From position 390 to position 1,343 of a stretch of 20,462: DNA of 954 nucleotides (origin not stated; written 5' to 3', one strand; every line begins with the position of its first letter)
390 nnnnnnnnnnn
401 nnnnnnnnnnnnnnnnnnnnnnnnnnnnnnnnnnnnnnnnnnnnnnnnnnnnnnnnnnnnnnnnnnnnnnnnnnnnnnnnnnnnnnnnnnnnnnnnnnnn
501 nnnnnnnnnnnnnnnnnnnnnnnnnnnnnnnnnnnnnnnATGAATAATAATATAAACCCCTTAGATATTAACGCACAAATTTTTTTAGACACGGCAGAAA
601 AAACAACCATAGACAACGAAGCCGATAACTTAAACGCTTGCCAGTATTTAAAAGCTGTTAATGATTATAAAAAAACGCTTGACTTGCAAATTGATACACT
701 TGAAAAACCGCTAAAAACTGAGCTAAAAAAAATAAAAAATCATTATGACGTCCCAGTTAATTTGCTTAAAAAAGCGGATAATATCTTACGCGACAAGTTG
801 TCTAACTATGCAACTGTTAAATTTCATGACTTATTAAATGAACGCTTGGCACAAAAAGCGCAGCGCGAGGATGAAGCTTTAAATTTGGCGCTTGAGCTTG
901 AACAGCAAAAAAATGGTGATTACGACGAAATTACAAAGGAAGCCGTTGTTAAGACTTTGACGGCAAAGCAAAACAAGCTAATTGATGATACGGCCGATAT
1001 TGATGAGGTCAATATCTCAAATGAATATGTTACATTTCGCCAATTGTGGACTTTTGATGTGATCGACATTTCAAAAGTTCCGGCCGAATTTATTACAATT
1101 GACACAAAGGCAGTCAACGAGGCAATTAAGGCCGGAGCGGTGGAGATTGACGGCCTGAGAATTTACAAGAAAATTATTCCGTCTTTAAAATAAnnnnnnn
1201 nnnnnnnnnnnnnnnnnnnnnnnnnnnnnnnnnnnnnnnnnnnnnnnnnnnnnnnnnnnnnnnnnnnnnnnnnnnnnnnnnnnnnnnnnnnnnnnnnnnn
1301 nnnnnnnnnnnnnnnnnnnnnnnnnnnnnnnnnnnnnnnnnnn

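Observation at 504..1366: Opposite-strand island: coiled-coil protein plus ribbon-helix-helix protein with its own terminator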

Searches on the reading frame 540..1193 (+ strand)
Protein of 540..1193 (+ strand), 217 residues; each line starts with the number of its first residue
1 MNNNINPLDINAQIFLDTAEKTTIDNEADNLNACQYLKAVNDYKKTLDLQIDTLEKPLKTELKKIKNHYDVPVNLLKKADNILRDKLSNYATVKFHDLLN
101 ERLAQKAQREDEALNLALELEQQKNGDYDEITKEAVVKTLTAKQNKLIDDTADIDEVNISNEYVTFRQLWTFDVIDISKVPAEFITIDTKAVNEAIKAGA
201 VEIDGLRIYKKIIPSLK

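Call 7: search_protein_families(library=pfam, proteins=[window:540-1193:+], max_evalue=1)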
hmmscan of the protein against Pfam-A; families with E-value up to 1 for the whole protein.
window:540-1193:+ (217 aa): 2 families
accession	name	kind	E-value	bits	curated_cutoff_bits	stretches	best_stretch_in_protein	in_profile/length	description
PF20669.3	Exo70_N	-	0.047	14.4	23.9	1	19-87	17-77/83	Exocyst complex component Exo70 N-terminal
PF05337.16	CSF-1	-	0.55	10.8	25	1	28-89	76-133/140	Macrophage colony stimulating factor-1 (CSF-1)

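Call 8: search_protein_families(library=phrogs, proteins=[window:540-1193:+], max_evalue=0.1)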
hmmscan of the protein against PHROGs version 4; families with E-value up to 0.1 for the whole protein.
window:540-1193:+ (217 aa): 1 family
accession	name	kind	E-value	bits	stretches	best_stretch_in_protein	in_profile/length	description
phrog_10477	-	DNA, RNA and nucleotide metabolism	3e-10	41.5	1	11-202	29-230/243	exonuclease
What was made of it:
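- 540..1193 (+): Gene for the 217-aa coiled-coil protein (family phrog_10477). It has Gam-like N-terminal helices, a variable acidic coiled-coil spacer and a Gp157-type C-terminal beta-alpha-beta domain (residues ~160-217). PHROG hit 3e-10 (call 8).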

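Call 9: find_homologous_proteins(query=window:540-1190:+, max_evalue=0.001)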
Query window:540-1190:+ (217 aa): 4 proteins with E <= 0.001 among 525 candidates.
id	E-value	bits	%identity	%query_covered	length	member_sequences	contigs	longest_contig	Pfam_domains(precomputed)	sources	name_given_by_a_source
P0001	8.9e-130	448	98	100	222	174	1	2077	-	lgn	-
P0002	2.7e-45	172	44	98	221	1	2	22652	-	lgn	-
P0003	3.0e-45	172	44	98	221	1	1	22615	-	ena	-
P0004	3.4e-45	172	44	98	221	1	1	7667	-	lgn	-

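Call 10: search_solved_structures(query=window:540-1190:+, max_evalue=10)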
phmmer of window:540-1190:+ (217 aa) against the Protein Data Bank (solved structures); distinct sequences matched with E-value up to 10: 2.
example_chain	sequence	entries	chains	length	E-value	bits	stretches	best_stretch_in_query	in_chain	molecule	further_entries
3ejj_A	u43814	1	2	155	0.44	13.4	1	26-89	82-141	Colony stimulating factor-1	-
3uf5_A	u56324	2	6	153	0.68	12.8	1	27-89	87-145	Macrophage colony-stimulating factor 1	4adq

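Call 11: search_dna_similar(query=window:540-1190:+, collection=phages, mode=protein, max_evalue=0.01)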
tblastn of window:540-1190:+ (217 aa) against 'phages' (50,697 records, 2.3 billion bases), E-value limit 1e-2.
Records with a match: 2; places in all: 2; records where one place covers at least 80% of the query: 2.
Best place of each record, by identity: <60% 2.
By first word of the organism name: Dulem 2.
By host as written in the record: Eulemur fulvus collaris 1; Varecia variegata 1.
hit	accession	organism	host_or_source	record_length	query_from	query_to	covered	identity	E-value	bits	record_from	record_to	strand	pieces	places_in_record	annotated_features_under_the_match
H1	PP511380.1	Dulem virus 29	Eulemur fulvus collaris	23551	1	210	97%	42.1%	3e-33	131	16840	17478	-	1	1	hypothetical protein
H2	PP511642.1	Dulem virus 29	Varecia variegata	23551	1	210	97%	42.1%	3e-33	131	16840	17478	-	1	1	hypothetical protein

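Call 13: find_encoding_contigs(protein=P0002, flank=10000, max_places=4)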
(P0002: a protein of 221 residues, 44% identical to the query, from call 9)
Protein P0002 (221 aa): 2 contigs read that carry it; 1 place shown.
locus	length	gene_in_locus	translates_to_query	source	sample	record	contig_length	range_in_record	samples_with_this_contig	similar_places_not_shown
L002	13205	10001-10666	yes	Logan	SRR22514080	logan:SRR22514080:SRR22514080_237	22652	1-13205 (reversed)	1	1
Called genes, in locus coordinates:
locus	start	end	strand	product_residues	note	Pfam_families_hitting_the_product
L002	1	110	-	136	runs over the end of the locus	-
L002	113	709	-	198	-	-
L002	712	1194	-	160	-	-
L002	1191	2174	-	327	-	PF06381:Phage_portal_3 (faint)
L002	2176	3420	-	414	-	-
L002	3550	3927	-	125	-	-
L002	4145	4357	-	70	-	-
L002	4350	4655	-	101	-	PF12844:HTH_19 (weak), PF01381:HTH_3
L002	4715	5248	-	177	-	-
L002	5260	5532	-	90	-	-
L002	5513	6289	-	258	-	-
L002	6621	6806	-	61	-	-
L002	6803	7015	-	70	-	-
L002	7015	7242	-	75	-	-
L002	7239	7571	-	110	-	-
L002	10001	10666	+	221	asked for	-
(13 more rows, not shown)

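Call 20: predict_structure(alignment_id=A1)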
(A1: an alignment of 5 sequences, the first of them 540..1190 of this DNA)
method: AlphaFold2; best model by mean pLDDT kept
length: 217 residues; sequences in the alignment: 5
mean_pLDDT: 61.7   pTM: 0.33
mean pLDDT of the five models: 61.7, 47.0, 44.9, 37.0, 34.5
residues with pLDDT >= 90: 0; 70-90: 90; 50-70: 66; < 50: 61
segments of 3 or more residues with pLDDT < 50: 1-5, 159-193, 199-217
pLDDT, mean of each block of 10 residues (from residue 1): 55 76 73 74 77 67 59 59 65 69 73 76 79 78 74 55 44 41 43 45 36 26
secondary structure, 60 per line:
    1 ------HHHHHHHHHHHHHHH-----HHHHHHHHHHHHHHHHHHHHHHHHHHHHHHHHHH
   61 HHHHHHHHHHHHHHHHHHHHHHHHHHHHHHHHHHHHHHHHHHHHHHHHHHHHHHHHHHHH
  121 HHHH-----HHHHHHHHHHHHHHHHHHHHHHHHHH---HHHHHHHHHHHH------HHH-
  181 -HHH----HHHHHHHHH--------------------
elements in order: H7-21 H27-124 H130-155 H159-170 H189-197
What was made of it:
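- Tried and rejected: AF2 with 5 sequences gave a poor model (pLDDT 61.7, call 20).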

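Call 26: search_protein_families(library=padloc, proteins=[window:540-1193:+], max_evalue=1)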
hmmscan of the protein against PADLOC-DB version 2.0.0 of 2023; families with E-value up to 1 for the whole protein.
window:540-1193:+ (217 aa): 0 families
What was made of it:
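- On Type II toxin-antitoxin or a known defence system: PADLOC gives no hits (call 26).
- There are no PADLOC hits for either protein (call 26).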

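Call 27: search_protein_families(library=ncbifam, proteins=[window:540-1193:+], max_evalue=1)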
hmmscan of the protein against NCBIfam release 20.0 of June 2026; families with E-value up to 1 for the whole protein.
window:540-1193:+ (217 aa): 0 families

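Call 28: search_protein_representatives(alignment_id=A1)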
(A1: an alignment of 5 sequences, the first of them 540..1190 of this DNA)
Query: 5 sequences, 221 profile positions. Proteins with E-value up to 0.001 (for the whole library): 2652; up to 1e-10: 264; up to 1e-30: 13. The best 150 are listed.
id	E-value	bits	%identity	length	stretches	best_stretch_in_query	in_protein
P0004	1.3e-120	417.5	-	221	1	1-221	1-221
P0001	1.8e-113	394.1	-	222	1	1-221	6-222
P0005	6.2e-61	222.3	-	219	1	5-218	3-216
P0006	2.3e-57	210.7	-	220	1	1-221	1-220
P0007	1.8e-56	207.8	-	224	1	2-221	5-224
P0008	1.1e-55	205.1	-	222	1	2-221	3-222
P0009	5.2e-53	196.4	-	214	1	11-220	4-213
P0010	8.3e-48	179.4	-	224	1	2-221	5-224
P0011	3.0e-42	161.2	-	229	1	2-220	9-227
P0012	5.6e-42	160.3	-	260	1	47-221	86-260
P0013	7.3e-40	153.4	-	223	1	3-221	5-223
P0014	5.5e-33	130.9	-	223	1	2-217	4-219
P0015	6.9e-32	127.3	-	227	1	2-221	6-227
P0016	4.8e-30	121.3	-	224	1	3-221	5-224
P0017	3.8e-27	111.8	-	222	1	6-221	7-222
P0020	1.1e-19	87.4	-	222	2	160-214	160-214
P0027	3.2e-17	79.4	-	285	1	22-214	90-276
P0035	3.3e-16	76.1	-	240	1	21-220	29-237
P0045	5.6e-15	72.0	-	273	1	8-215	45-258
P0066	9.2e-14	68.1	-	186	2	168-214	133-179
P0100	9.6e-13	64.7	-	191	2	150-214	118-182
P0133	3.2e-12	63.0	-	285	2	106-215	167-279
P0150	5.0e-12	62.4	-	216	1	6-214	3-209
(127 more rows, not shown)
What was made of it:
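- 540..1193 (+): Family search (call 28).
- A profile search finds 264 cluster representatives at E<=1e-10 and 2652 at E<=1e-3 (call 28).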

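Call 30: search_protein_families(library=pfam, alignment_id=A2, max_evalue=0.01)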
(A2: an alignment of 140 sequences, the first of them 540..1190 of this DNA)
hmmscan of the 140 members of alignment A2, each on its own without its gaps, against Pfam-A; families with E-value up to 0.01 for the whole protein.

A. member 1, window:540-1190:+ (217 aa): 0 families

B. families by the number of members that match (of 140 scanned): 43 families (the first 25 are shown)
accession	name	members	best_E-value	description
PF05565.16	Sipho_Gp157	6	0.00013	Siphovirus Gp157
PF07083.16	DUF1351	4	3.4e-05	Protein of unknown function (DUF1351)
PF05262.16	Borrelia_P83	3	1.4e-06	Borrelia P83/100 protein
PF06008.19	Laminin_I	2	1.7e-07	Laminin Domain I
PF02731.20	SKIP_SNW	2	9e-05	SKIP/SNW domain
PF06103.16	DUF948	1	0.00047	Bacterial protein of unknown function (DUF948)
PF15927.10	Casc1_N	1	0.00056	Cancer susceptibility candidate 1 N-terminus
PF04675.19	DNA_ligase_A_N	1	0.0012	DNA ligase N terminus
PF13148.11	DUF3987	1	0.0016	Protein of unknown function (DUF3987)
PF10241.14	KxDL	1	0.002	Uncharacterized conserved protein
PF07352.17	Phage_Mu_Gam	1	0.0024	Bacteriophage Mu Gam like protein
PF07246.16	Phlebovirus_NSM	1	0.0026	Phlebovirus nonstructural protein NS-M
PF06511.16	T3SS_TC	1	0.0027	Type III secretion systems tip complex components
PF18801.6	RapH_N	1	0.0028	response regulator aspartate phosphatase H, N terminal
PF22638.1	FlgK_D1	1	0.004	Flagellar hook-associated protein FlgK helical domain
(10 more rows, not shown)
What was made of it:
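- On Mu Gam / Ku-like (PF07352): large protein: 1 of 140 relatives hits at E 0.0024 (call 30).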

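Call 31: search_solved_structures(query=A2, max_evalue=10, show_alignments=2)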
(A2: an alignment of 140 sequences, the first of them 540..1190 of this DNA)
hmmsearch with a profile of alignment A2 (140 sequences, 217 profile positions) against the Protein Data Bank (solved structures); distinct sequences matched with E-value up to 10: 16.
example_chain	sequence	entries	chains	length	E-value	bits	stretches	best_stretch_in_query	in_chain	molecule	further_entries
4l8i_A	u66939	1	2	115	0.00041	23.4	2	9-57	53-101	RSV epitope scaffold FFL_005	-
4aj5_K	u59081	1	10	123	0.015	18.3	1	7-79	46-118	SPINDLE AND KINETOCHORE-ASSOCIATED PROTEIN 2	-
7zr2_A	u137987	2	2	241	0.07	16.1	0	39-92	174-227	Spike protein S2',Chimeric protein mimic of SARS-CoV-2 Spike HR1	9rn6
9osb_A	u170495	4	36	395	0.32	14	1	66-148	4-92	Major capsid protein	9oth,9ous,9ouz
9v2w_A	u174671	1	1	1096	0.5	13.3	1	61-137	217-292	Transcriptional regulatory protein SIN3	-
5y5x_I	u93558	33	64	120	0.63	13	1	44-136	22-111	V-type ATP synthase, subunit (VAPC-THERM) | V-type ATP synthase subunit G | V-type ATP synthase, subunit G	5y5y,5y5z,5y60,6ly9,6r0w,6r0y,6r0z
5djn_A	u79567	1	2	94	0.75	12.8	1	60-116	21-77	Kinesin-like protein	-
2xv9_A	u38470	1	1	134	1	12.3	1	85-149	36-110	ABA-1A1 REPEAT UNIT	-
9cfs_A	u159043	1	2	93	1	12.3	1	37-111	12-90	Long regulatory protein rop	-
8us1_A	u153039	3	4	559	1.1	12.3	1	84-135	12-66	Translocation and assembly module subunit TamA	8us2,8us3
5nbn_G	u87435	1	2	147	2.3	11.2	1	39-134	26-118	Putative DNA helicase INO80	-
9fw7_A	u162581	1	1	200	2.8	10.9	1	44-82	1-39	Retroaldolase 32 (RAD32)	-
6vzf_A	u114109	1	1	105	4.2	10.3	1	10-97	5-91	Autophagy-related protein 11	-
9i5v_c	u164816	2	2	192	5.1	10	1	54-149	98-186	Small ribosomal subunit protein bS16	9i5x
4jlr_S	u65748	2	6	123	5.7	9.9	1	1-58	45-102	RSV_1Isea designed scaffold | Epitope Scaffold rsv_1isea_FFL_001_C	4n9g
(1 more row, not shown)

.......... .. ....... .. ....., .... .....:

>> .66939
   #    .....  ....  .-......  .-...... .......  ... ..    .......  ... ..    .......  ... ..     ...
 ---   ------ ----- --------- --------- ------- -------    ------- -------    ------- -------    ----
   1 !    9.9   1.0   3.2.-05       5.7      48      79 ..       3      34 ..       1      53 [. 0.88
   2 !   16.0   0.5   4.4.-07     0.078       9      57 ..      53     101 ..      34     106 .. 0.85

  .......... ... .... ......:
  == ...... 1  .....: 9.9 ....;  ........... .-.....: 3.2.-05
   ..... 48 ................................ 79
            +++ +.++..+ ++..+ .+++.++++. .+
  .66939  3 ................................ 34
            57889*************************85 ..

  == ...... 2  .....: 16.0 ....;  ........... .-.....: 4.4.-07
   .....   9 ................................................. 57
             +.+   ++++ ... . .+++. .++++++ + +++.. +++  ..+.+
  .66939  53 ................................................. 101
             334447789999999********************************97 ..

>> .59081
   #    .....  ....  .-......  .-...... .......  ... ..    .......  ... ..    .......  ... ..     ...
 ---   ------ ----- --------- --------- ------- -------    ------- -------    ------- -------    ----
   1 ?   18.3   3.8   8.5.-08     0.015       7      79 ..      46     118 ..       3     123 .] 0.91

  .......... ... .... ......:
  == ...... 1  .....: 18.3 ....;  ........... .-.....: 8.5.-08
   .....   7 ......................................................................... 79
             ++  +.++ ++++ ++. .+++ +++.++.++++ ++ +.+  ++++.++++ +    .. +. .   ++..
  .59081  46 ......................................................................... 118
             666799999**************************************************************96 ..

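Call 33: search_protein_families(library=phrogs, alignment_id=A2, max_evalue=0.001)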
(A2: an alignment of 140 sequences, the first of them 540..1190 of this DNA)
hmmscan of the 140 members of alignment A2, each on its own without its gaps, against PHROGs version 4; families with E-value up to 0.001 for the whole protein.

A. member 1, window:540-1190:+ (217 aa): 1 family
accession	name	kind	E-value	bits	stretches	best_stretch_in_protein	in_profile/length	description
phrog_10477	-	DNA, RNA and nucleotide metabolism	3e-10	41.5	1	11-202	29-230/243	exonuclease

B. families by the number of members that match (of 140 scanned): 10 families
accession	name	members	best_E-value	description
phrog_10477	-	137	2.1e-27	exonuclease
phrog_674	-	21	1.9e-06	-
phrog_1376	-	15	1.6e-08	-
phrog_253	-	2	0.00022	Mu Gam-like end protection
phrog_7655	-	1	3.1e-05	RecE-like recombination exonuclease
phrog_3799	-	1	5.9e-05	-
phrog_17862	-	1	0.0001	-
phrog_1538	-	1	0.00034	tail length tape measure protein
phrog_11298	-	1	0.00076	-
phrog_19794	-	1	0.00085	-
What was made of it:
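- On phrog_10477: large protein: 137 of 140 relatives match (call 33).
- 137 of 140 match phrog_10477 (call 33). phrog_10477 is annotated 'exonuclease' (calls 8, 33). One member weakly hits phrog_7655 'RecE-like recombination exonuclease' (call 33).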

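Call 35: predict_structure(alignment_id=A2)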
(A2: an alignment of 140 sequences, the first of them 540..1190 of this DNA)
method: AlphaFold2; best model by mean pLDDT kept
length: 217 residues; sequences in the alignment: 140
mean_pLDDT: 93.3   pTM: 0.69
mean pLDDT of the five models: 93.3, 89.6, 89.4, 87.0, 85.2
residues with pLDDT >= 90: 189; 70-90: 27; 50-70: 1; < 50: 0
segments of 3 or more residues with pLDDT < 50: none
pLDDT, mean of each block of 10 residues (from residue 1): 87 96 94 91 96 97 97 93 94 96 94 93 92 93 92 90 96 94 86 95 95 94
secondary structure, 60 per line:
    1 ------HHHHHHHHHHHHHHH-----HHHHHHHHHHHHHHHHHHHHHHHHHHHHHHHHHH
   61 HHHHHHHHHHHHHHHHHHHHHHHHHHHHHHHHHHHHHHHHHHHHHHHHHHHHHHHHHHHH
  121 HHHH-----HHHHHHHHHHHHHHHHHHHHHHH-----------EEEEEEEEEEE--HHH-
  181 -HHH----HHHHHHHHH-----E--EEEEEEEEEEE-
elements in order: H7-21 H27-124 H130-152 E164-174 H189-197 E206-216
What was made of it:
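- On Mu Gam / Ku-like (PF07352): large protein: The model has only two long strands and one helix (call 35).
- On ParA-type partition ATPase (type Ib partner of an RHH ParB): The model is helical (call 35).
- The model is all-helical plus a small beta-alpha-beta domain (call 35). The confident model has no catalytic-type fold: three helices and a 60-residue beta-alpha-beta domain (call 35).
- Tried and rejected: With 140 family sequences the pLDDT was 93.3 (call 35).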

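Call 38: fold_search(model_id=the predicted structure, library=pdb)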
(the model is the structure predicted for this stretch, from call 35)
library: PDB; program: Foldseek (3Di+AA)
matches with E <= 10: 57; with E <= 0.001: 0
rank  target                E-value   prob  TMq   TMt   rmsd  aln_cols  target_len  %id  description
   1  3pbn                  2.0e+00  0.20  0.17  0.09   8.1        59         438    7  Crystal Structure of Apo PBP3 from Pseudomonas aeruginosa (released 2010-12-22)
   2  8qz0_Z                2.0e+00  0.05  0.16  0.18  40.8       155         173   15  SWR1-hexasome-dimer complex (released 2024-10-02)
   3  4w8x                  2.0e+00  0.03  0.11  0.08  10.8        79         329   10  Crystal Structure of Cmr1 from Pyrococcus furiosus bound to a nucleotide (released 2014-10-15)
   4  6ote                  2.2e+00  0.08  0.16  0.10  18.3       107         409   16  Crystal Structure of Seryl-tRNA synthetase (SerRS) from Cryptosporidium parvum complexed with L-Serylsulfamoyl Adenosine (released 2019-05-15)
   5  8snb_2C               2.7e+00  0.20  0.21  0.19   8.8        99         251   17  atomic model of sea urchin sperm doublet microtubule (48-nm periodicity) (released 2023-06-28)
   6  9mn2_B                2.7e+00  0.12  0.18  0.25  13.7       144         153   16  Crystal Structure of the B6C Region of the Group B Streptococcus Beta Antigen C Protein (released 2025-08-27)
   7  9mn2_A                2.7e+00  0.12  0.18  0.24  13.8       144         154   16  Crystal Structure of the B6C Region of the Group B Streptococcus Beta Antigen C Protein (released 2025-08-27)
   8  8pth_C                2.7e+00  0.03  0.10  0.12  15.1        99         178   14  Tilapia Lake Virus polymerase in vRNA pre-initiation state mode B (open core | partial replicase conformation) (released 2023-12-27)
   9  5dvy                  2.9e+00  0.11  0.15  0.06   6.9        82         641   15  2.95 Angstrom Crystal Structure of the Dimeric Form of Penicillin Binding Protein 2 Prime from Enterococcus faecium (released 2015-10-07)
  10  9i2q_A                3.1e+00  0.03  0.13  0.06  26.1       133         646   14  Wzc-K540M-3YE MgADP C1 (released 2025-04-30)
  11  4biy_A                3.5e+00  0.04  0.13  0.12  15.1       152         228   13  Crystal structure of CpxAHDC (monoclinic form 2) (released 2014-02-12)
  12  5izs_A                3.9e+00  0.38  0.22  0.53   2.2        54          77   18  De novo design of protein homo-oligomers with modular hydrogen bond network-mediated specificity (released 2016-05-25)
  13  9cpc_2I               4.2e+00  0.08  0.16  0.15  11.0       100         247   18  Atomic model of porcine brain ventricles cilia doublet microtubule (48-nm periodicity) (released 2024-10-23)
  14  5izs_E                4.8e+00  0.33  0.22  0.51   2.2        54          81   18  De novo design of protein homo-oligomers with modular hydrogen bond network-mediated specificity (released 2016-05-25)
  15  7rro_B0               4.8e+00  0.04  0.18  0.20  23.6       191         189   15  Structure of the 48-nm repeat doublet microtubule from bovine tracheal cilia (released 2021-10-27)
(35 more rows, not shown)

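Call 40: find_encoding_contigs(protein=P0020, flank=6000, max_places=3)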
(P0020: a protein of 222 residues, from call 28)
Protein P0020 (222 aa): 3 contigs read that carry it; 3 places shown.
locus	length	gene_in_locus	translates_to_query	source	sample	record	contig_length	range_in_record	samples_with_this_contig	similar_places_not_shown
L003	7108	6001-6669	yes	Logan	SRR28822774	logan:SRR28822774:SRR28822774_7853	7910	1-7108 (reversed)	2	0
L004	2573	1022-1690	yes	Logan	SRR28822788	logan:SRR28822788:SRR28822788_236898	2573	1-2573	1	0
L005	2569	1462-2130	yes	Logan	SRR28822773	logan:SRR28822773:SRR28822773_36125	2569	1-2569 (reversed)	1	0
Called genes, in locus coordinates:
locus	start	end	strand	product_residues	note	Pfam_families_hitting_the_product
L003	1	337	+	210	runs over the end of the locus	-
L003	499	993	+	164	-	-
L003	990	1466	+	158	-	-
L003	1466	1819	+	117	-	-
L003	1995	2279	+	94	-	-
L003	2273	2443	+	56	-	-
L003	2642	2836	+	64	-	-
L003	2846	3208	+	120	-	-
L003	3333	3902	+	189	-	-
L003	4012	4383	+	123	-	-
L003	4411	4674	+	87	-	PF11950:DUF3467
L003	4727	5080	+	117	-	-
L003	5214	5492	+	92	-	-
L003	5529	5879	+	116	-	-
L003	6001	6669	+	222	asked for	-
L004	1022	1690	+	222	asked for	-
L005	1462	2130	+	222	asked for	-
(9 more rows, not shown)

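Call 41: find_encoding_contigs(protein=P0035, flank=6000, max_places=3)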
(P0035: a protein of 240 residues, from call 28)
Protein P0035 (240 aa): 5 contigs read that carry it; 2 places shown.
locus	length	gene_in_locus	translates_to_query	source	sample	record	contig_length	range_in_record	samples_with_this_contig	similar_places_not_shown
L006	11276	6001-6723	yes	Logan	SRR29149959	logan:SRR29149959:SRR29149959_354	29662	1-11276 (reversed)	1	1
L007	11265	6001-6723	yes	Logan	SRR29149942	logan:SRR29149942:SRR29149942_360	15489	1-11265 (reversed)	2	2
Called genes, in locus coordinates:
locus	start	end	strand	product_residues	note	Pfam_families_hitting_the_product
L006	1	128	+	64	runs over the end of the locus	-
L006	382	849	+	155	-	-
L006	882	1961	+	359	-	-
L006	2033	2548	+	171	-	PF18847:LPD29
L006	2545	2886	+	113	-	PF12957:DUF3846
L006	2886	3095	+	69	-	-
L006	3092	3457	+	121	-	-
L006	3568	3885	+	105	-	-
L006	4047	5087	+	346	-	PF04098:Rad52_Rad22 (faint)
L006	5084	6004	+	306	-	-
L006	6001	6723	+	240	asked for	-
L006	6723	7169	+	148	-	-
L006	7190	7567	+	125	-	-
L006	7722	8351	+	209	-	-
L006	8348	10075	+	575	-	PF00270:DEAD, PF04851:ResIII, PF00271:Helicase_C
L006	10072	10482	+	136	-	-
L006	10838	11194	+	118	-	-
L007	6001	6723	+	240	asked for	-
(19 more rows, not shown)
